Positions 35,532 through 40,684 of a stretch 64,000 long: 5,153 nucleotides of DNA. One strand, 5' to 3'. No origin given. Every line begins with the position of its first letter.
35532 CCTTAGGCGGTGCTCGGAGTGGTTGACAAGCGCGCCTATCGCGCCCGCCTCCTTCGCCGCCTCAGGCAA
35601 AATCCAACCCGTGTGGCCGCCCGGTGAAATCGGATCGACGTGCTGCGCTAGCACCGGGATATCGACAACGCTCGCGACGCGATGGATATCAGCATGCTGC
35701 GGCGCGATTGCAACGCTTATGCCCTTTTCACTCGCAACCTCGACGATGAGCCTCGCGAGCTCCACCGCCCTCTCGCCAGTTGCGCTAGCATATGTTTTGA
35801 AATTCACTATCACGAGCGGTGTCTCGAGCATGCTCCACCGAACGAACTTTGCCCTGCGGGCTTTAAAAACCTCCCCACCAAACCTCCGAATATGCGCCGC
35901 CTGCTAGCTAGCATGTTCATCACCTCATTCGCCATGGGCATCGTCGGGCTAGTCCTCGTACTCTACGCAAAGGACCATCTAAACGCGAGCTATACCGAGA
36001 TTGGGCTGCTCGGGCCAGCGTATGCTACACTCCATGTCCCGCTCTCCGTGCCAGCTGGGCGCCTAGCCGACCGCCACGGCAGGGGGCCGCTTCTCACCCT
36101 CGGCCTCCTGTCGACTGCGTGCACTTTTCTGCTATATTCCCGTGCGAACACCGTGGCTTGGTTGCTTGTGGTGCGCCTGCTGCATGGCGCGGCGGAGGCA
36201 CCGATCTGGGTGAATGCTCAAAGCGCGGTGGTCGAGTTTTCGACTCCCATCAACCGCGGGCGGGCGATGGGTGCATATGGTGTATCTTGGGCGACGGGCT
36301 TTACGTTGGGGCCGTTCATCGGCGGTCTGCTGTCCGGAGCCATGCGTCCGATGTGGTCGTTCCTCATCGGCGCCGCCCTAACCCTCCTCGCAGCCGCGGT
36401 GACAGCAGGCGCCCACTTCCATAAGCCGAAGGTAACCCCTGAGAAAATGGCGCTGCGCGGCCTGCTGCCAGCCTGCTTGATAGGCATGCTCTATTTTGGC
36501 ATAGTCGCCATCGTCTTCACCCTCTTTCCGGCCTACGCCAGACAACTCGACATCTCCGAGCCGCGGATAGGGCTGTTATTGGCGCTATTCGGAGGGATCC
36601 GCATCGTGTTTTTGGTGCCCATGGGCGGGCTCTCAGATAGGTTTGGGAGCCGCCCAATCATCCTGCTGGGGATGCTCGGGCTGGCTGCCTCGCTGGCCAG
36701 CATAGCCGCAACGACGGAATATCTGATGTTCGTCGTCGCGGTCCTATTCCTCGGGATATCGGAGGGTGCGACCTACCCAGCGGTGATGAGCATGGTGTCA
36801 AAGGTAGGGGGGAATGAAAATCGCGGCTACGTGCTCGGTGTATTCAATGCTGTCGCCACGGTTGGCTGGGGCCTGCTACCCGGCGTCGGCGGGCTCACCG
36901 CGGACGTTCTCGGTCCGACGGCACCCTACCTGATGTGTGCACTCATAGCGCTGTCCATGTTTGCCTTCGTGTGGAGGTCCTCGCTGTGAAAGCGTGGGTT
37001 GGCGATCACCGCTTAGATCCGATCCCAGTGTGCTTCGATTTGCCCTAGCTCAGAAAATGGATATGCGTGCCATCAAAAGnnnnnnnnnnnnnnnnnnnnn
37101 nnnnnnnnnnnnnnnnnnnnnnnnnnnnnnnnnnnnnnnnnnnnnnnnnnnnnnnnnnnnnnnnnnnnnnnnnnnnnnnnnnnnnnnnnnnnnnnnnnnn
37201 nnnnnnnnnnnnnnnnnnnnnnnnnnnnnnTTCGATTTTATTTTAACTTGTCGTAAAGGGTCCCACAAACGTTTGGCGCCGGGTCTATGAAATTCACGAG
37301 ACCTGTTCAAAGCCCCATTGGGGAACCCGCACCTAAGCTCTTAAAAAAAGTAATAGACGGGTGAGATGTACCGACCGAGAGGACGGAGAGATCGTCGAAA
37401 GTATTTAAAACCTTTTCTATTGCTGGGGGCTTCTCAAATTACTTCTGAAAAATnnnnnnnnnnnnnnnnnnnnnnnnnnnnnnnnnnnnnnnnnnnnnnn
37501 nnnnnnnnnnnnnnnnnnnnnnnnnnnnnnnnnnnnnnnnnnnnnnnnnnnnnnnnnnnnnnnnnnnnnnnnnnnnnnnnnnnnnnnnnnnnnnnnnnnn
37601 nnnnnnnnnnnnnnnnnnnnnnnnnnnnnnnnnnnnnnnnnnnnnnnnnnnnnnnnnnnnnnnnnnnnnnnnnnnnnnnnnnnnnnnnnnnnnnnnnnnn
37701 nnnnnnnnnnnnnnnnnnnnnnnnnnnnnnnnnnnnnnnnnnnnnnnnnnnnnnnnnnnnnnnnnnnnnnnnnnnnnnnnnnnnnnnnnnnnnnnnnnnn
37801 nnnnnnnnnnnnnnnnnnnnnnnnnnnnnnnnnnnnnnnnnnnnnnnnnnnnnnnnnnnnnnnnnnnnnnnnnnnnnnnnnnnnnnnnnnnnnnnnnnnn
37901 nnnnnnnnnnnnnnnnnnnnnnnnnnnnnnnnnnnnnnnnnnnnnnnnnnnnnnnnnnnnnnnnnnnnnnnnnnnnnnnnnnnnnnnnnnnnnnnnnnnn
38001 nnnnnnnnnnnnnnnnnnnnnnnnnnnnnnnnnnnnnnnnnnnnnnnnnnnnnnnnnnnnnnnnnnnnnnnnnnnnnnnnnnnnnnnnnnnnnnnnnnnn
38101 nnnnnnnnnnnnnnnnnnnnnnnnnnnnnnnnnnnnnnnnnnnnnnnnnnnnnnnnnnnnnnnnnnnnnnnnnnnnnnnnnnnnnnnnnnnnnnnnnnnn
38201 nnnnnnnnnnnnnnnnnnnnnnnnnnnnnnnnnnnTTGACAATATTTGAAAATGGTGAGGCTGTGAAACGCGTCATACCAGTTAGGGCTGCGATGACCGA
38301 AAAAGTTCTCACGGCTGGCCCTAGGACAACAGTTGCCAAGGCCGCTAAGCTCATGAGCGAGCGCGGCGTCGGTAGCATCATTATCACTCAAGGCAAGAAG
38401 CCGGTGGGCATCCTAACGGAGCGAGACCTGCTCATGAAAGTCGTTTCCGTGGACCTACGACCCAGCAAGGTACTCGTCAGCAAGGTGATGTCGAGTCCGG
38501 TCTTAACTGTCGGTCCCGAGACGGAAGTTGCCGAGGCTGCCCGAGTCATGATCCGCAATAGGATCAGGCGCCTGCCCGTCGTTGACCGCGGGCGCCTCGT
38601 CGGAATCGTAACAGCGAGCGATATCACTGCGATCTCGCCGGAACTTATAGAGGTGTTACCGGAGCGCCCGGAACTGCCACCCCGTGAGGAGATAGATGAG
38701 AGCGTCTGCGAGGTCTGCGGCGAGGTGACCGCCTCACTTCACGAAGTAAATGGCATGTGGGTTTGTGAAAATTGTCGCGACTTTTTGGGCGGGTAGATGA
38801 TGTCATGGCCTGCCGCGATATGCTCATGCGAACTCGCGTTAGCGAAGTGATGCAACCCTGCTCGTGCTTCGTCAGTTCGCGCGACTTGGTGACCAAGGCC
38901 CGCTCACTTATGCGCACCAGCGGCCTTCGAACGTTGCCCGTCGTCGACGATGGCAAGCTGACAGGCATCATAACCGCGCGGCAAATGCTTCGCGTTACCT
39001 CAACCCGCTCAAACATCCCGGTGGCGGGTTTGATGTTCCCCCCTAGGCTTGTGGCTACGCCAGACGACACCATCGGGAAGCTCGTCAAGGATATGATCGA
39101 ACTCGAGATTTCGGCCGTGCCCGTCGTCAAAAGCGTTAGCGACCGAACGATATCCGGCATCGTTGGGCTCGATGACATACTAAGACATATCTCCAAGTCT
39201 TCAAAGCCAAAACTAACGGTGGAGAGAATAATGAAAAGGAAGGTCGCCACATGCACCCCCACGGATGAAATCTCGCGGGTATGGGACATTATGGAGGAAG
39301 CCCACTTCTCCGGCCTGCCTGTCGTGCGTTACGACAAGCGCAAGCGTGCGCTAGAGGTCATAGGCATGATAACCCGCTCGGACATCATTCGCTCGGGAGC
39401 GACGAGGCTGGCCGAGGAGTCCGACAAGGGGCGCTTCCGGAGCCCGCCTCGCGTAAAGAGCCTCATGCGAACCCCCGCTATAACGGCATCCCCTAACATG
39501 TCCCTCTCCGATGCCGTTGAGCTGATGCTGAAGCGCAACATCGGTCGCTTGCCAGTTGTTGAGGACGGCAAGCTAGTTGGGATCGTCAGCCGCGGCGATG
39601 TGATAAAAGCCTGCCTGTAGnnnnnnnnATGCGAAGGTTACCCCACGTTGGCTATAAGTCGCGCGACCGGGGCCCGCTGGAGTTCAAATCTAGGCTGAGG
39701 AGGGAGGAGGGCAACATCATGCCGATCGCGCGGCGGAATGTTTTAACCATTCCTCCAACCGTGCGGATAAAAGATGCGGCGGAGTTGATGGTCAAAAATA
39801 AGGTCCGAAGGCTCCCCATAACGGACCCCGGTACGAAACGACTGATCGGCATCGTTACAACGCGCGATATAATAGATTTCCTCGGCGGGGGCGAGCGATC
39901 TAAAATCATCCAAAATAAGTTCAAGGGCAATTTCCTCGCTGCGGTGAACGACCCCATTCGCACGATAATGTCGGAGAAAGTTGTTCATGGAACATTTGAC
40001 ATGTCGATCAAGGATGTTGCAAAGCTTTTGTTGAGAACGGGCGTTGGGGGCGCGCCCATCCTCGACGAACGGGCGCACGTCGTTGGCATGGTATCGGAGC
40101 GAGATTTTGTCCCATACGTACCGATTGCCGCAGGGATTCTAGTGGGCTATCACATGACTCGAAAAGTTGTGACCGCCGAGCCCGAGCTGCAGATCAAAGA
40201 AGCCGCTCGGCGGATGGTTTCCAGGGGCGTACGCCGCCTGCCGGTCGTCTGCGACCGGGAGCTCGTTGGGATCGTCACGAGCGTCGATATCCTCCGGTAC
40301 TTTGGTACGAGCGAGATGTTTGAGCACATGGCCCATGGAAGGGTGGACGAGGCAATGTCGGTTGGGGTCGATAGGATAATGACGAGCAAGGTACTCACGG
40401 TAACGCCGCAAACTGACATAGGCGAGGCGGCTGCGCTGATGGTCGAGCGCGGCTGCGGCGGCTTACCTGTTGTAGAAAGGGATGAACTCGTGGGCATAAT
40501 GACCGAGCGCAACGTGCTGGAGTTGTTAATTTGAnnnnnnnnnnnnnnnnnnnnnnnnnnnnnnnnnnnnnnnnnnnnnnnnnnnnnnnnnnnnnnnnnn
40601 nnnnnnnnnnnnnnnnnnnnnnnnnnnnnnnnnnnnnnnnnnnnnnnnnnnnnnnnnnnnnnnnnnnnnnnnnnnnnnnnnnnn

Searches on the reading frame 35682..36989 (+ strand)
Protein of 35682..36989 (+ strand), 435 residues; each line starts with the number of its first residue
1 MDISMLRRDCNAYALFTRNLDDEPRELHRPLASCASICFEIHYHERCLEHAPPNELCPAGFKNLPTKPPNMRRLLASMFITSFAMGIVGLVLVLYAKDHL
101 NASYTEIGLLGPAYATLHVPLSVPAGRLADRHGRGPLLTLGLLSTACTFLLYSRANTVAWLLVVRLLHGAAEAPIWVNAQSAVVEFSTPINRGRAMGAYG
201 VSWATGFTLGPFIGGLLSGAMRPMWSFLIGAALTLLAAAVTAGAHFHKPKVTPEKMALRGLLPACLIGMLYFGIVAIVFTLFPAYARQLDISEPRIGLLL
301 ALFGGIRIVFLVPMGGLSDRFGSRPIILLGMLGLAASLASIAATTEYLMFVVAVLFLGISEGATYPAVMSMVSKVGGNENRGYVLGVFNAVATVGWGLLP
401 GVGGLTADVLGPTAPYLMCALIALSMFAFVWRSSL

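Call 38: search_protein_families(library=pfam, proteins=[window:35682-36989:+], max_evalue=0.001)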
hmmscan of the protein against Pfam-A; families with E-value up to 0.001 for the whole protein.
window:35682-36989:+ (435 aa): 3 families
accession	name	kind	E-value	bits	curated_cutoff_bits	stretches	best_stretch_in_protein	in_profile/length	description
PF07690.21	MFS_1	-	5.2e-57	193.8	33.4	2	74-246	1-173/347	Major Facilitator Superfamily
PF12832.13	MFS_1_like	-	3.7e-25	89.2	25.2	2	66-228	209-372/373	MFS_1 like family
PF00083.30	Sugar_tr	-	0.0001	21.8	22.3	0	292-397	44-152/452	Sugar (and other) transporter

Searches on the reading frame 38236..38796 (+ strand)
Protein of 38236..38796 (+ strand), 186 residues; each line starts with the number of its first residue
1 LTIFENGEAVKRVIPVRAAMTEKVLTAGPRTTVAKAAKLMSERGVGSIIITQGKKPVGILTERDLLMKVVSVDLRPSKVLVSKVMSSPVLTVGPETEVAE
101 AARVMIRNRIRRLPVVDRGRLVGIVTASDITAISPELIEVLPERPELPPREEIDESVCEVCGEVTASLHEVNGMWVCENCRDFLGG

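Call 38: search_protein_families(library=pfam, proteins=[window:38236-38796:+], max_evalue=0.001)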
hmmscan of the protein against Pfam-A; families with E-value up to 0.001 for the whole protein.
window:38236-38796:+ (186 aa): 2 families
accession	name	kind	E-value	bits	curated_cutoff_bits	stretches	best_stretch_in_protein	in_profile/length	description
PF00571.33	CBS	-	2.2e-30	105.1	24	2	81-132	1-53/57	CBS domain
PF24458.1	DUF7573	-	0.00085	19.7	30.2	0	154-182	10-38/39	Domain of unknown function (DUF7573)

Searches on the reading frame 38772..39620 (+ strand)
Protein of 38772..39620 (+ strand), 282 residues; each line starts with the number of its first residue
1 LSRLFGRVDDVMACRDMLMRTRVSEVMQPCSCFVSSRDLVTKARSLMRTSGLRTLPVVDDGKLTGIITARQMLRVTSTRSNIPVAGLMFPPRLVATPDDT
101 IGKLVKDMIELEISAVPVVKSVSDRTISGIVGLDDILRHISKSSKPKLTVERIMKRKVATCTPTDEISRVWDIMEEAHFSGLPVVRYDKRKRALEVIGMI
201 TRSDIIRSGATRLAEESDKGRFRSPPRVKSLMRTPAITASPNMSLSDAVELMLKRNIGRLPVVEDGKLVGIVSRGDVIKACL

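Call 38: search_protein_families(library=pfam, proteins=[window:38772-39620:+], max_evalue=0.001)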
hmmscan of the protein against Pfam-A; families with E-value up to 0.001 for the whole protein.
window:38772-39620:+ (282 aa): 1 family
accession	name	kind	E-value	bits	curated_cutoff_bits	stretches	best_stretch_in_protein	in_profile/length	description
PF00571.33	CBS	-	5.6e-52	174.3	24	4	228-281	1-55/57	CBS domain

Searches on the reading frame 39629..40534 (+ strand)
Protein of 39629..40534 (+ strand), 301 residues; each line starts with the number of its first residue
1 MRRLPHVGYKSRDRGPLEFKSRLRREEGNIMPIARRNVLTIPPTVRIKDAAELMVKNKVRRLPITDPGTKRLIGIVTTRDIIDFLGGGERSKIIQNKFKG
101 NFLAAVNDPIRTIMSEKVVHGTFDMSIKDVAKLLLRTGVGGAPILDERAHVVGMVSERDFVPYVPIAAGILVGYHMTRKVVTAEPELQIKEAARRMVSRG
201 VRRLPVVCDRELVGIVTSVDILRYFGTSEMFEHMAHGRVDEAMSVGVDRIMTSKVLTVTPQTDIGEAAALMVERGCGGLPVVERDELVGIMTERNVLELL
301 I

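Call 38: search_protein_families(library=pfam, proteins=[window:39629-40534:+], max_evalue=0.001)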
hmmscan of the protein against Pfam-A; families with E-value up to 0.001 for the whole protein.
window:39629-40534:+ (301 aa): 1 family
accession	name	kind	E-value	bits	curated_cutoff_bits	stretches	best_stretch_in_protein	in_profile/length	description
PF00571.33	CBS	-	2.5e-52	175.4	24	4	247-300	1-55/57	CBS domain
